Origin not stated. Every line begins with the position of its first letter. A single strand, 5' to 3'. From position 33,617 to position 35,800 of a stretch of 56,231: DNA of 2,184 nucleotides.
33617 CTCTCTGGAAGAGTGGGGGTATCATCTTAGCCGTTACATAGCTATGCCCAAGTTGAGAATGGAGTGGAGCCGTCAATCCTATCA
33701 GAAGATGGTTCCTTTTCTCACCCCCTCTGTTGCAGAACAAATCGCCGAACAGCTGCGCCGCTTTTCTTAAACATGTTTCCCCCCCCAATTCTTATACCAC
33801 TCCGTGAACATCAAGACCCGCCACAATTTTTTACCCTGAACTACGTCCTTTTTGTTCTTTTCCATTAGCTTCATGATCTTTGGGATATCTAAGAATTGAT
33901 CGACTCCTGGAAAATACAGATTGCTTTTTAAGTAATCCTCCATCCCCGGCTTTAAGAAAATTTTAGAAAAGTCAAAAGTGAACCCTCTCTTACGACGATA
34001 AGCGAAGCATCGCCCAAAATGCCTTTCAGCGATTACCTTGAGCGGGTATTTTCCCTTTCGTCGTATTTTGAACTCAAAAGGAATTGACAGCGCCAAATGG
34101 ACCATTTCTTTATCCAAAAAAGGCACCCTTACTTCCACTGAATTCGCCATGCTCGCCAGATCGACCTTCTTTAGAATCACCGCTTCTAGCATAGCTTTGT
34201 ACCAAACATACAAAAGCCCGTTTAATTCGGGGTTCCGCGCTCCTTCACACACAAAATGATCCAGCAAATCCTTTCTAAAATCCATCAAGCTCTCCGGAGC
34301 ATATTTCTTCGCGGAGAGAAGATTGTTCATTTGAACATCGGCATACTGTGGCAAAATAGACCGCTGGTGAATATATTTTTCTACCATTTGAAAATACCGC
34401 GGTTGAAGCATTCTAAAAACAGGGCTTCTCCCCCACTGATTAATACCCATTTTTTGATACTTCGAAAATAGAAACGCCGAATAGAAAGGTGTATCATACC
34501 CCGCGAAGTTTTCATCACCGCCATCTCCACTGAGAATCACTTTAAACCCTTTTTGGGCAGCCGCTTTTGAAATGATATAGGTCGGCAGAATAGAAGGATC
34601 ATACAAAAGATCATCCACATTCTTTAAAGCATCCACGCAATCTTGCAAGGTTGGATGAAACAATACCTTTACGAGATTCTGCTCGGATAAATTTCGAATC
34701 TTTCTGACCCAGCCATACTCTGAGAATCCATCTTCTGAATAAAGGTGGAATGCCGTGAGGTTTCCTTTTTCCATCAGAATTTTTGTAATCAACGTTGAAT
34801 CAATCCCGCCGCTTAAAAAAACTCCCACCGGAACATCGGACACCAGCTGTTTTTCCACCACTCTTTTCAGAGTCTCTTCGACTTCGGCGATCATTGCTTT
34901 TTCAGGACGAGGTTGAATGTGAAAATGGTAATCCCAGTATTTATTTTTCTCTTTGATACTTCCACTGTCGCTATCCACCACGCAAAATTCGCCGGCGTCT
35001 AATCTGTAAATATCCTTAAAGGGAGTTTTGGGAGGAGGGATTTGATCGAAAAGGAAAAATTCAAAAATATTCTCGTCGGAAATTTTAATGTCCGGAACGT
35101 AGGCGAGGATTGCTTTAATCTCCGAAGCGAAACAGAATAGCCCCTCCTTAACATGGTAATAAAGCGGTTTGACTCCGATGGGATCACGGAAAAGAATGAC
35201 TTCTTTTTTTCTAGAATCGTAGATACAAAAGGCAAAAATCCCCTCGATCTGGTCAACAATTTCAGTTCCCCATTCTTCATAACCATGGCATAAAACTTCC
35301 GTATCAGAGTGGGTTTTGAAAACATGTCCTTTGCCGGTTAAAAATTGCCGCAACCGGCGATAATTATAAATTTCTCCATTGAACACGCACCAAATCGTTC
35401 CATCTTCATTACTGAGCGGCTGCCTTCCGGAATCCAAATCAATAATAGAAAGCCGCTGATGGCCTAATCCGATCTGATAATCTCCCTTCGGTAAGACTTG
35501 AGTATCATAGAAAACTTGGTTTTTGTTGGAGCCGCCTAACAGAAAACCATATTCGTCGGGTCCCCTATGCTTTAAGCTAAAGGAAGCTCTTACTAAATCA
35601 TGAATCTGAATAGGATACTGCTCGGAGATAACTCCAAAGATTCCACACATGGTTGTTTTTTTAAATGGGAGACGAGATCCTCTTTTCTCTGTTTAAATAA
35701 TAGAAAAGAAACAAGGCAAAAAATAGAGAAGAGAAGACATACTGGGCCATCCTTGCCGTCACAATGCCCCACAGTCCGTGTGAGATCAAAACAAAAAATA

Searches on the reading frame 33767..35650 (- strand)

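Call 8: search_protein_families(library=pfam, proteins=[window:33767-35650:-], max_evalue=0.001)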
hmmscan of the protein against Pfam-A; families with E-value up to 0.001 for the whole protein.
window:33767-35650:- (627 aa): 4 families
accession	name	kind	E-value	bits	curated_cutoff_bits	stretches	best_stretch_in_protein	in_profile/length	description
PF00733.27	Asn_synthase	-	3.6e-61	208.2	21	1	256-619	1-353/354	Asparagine synthase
PF13537.11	GATase_7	-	6.5e-47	159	25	1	64-183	1-123/123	Glutamine amidotransferase domain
PF13522.11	GATase_6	-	4.6e-41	140.3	27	1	58-177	10-130/130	Glutamine amidotransferase domain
PF12481.13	DUF3700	-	2.4e-05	24.4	27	1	85-177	76-172/228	Aluminium induced protein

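Call 38: search_protein_families(library=ncbifam, proteins=[window:33767-35650:-], max_evalue=0.00001)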
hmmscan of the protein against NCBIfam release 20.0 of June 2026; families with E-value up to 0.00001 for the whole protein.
window:33767-35650:- (627 aa): 9 families
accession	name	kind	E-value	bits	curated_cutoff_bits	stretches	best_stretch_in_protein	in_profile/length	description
TIGR01536.1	asn_synth_AEB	equivalog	2e-117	393.3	267.1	1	2-557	1-517/517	asparagine synthase (glutamine-hydrolyzing)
TIGR03108.1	eps_aminotran_1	hypoth_equivalog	2.4e-114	383.3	816.9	1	1-618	1-624/628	XrtA/PEP-CTERM system amidotransferase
TIGR03104.1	trio_amidotrans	equivalog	7e-82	275.5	570.1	1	1-620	1-587/589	N-acetylglutaminylglutamine amidotransferase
NF006949.0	PRK09431.1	equivalog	3e-78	263.7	499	3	1-189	1-173/554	asparagine synthase B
NF033535.1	lass_lactam_cya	exception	8.5e-48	163.4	525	1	1-381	1-375/668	lasso peptide isopeptide bond-forming cyclase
TIGR01134.1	purF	equivalog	1.8e-15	57.2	350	1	2-181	1-199/432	amidophosphoribosyltransferase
NF001484.0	PRK00331.1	subfamily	9.2e-13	47.4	381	1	1-188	1-205/601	isomerizing glutamine--fructose-6-phosphate transaminase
TIGR01135.1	glmS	equivalog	5.3e-11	41.7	418.05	1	2-193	1-210/607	glutamine--fructose-6-phosphate transaminase (isomerizing)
NF033561.1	macrolact_Ik_Al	subfamily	4.2e-09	35.5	300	1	141-298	83-237/561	albusnodin/ikarugamycin family macrolactam cyclase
